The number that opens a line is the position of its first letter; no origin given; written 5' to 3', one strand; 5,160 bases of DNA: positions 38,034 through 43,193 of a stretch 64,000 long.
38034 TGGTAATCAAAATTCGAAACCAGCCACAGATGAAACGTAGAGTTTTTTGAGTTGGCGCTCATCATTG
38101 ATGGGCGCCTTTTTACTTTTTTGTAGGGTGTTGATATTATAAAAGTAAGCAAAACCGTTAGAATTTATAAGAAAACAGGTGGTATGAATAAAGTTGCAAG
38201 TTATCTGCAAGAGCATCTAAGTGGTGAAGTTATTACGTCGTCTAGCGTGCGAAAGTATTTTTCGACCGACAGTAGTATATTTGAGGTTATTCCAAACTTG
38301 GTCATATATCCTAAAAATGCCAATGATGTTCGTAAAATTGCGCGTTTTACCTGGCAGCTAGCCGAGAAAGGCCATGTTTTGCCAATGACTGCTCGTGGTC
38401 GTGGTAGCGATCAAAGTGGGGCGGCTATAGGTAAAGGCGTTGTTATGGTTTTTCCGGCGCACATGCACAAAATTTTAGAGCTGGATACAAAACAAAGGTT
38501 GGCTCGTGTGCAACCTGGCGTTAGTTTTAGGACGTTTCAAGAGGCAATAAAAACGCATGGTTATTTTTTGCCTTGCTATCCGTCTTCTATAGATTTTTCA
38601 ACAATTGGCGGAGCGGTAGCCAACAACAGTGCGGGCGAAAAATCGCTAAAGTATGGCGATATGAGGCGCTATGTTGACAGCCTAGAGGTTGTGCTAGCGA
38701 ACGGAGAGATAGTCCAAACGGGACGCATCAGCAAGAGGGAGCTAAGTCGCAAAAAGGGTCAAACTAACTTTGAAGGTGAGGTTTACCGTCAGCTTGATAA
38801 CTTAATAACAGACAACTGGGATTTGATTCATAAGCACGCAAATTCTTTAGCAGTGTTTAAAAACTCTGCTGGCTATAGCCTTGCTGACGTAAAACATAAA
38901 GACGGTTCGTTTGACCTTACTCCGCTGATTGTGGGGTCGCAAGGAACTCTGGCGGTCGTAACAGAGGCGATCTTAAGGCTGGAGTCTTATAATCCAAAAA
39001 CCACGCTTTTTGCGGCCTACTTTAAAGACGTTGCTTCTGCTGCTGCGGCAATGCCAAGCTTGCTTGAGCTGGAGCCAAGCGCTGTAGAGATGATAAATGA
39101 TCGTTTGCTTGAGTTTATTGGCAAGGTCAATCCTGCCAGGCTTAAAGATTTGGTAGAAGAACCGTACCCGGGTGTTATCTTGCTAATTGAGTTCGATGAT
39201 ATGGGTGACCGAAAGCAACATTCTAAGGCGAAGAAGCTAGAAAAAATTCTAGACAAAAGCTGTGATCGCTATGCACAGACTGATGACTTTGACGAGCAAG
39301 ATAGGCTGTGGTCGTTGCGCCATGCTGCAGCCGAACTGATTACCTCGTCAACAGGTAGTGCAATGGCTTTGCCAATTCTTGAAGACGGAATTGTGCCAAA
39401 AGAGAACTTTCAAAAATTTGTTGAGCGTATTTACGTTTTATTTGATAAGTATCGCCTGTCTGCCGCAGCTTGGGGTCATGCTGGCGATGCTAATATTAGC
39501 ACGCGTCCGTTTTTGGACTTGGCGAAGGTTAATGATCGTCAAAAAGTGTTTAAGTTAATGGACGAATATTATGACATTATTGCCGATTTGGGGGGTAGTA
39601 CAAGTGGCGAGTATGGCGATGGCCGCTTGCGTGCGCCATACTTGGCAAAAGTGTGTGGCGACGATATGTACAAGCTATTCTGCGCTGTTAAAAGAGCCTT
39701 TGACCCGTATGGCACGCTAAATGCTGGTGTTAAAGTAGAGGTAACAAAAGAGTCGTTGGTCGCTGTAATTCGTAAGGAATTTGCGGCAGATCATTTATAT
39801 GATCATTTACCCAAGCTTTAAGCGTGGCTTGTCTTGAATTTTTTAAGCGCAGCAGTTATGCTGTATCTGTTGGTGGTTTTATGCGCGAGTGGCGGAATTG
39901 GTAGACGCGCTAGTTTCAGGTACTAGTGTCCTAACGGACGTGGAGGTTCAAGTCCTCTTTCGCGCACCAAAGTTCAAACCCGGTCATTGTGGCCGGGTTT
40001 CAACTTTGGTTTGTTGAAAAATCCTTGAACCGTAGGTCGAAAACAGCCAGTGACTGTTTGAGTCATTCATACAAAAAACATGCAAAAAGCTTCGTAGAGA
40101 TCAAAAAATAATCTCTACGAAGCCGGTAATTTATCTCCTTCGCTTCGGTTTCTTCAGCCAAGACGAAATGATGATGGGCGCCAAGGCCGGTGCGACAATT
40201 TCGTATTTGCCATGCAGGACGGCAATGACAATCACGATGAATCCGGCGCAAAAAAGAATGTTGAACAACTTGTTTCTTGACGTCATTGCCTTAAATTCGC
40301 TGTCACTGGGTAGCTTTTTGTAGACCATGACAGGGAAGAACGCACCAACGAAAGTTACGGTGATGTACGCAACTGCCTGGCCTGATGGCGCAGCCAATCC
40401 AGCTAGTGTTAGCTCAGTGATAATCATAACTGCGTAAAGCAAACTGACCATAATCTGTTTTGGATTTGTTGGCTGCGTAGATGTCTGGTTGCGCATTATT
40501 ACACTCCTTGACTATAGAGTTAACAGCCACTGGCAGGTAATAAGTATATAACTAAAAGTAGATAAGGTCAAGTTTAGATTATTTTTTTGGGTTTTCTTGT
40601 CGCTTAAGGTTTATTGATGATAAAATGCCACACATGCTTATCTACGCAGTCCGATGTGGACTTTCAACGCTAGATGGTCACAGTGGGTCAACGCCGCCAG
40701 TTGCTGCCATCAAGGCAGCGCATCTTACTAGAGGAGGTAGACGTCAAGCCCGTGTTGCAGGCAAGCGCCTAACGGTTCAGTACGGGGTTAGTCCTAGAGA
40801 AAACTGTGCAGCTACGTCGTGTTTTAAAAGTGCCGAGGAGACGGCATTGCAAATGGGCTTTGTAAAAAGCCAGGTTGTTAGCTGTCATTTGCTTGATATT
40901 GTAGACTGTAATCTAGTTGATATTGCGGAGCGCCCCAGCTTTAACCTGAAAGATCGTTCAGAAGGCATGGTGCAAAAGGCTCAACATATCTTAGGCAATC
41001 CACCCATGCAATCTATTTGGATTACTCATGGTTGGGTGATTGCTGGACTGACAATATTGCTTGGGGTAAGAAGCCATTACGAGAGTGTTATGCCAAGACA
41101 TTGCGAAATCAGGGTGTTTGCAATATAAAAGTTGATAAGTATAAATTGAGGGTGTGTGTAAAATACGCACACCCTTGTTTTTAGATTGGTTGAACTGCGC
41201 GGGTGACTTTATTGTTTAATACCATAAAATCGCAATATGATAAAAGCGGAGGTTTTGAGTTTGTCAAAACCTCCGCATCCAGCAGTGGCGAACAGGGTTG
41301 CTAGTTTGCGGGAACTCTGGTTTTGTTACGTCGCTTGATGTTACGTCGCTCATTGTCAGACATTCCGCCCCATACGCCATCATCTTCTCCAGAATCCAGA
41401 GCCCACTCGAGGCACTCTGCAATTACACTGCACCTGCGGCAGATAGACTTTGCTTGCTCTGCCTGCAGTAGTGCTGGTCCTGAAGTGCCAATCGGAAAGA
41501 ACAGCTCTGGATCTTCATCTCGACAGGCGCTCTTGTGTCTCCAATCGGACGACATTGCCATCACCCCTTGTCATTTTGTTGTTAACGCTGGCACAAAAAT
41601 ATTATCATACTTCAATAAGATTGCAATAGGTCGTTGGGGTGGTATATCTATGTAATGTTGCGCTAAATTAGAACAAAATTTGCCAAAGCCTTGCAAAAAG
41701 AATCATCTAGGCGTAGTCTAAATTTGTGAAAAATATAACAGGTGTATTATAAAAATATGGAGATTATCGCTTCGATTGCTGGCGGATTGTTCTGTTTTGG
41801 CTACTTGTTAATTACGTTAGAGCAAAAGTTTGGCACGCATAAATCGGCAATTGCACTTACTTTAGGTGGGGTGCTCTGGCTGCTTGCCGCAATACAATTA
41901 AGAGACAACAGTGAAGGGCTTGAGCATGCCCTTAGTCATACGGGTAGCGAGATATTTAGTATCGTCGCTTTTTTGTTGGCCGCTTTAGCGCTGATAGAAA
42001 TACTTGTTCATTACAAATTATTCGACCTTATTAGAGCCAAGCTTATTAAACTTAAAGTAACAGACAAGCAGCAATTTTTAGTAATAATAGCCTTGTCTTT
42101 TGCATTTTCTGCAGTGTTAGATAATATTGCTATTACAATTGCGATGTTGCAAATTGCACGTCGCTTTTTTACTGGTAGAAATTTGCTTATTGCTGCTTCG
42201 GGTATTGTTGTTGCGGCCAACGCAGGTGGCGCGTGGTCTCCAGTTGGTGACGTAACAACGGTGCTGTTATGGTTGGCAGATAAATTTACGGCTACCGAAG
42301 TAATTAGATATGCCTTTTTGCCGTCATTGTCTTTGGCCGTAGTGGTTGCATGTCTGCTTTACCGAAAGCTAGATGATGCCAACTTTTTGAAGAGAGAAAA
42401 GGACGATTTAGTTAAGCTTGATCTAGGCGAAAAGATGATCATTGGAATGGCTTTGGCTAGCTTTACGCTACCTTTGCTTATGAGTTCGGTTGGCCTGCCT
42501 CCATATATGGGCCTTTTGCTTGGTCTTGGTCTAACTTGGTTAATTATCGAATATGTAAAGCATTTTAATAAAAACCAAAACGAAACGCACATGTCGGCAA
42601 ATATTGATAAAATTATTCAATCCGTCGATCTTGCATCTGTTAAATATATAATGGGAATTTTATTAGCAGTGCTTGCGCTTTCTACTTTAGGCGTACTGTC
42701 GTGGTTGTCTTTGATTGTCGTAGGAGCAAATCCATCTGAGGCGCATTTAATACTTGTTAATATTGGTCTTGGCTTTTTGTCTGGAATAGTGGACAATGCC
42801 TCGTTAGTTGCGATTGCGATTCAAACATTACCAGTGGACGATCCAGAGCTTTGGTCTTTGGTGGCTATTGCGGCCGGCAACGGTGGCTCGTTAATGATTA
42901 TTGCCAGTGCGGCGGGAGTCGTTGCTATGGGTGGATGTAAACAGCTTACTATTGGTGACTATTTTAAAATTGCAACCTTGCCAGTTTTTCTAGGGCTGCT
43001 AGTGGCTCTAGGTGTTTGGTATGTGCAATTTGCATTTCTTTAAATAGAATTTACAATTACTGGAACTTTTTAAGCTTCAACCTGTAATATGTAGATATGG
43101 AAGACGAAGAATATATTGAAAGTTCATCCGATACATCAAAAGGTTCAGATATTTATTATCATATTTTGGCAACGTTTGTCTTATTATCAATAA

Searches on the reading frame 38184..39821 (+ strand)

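Call 14: search_protein_families(library=pfam, proteins=[window:38184-39821:+], max_evalue=0.0001)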
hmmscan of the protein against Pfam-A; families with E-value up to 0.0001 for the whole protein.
window:38184-39821:+ (545 aa): 2 families
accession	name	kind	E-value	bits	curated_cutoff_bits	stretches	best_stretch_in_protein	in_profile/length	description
PF02913.24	FAD-oxidase_C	-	8.5e-40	137.4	21.2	1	273-515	5-246/248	FAD linked oxidases, C-terminal domain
PF01565.28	FAD_binding_4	-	1.1e-32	113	26.4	1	37-179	1-138/139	FAD binding domain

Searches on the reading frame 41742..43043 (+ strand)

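Call 14: search_protein_families(library=pfam, proteins=[window:41742-43043:+], max_evalue=0.0001)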
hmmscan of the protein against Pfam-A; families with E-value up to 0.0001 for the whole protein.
window:41742-43043:+ (433 aa): 1 family
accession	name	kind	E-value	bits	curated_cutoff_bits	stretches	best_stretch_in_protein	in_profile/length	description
PF03600.22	CitMHS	-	2.9e-15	56.7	31.9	1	21-371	1-331/336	Citrate transporter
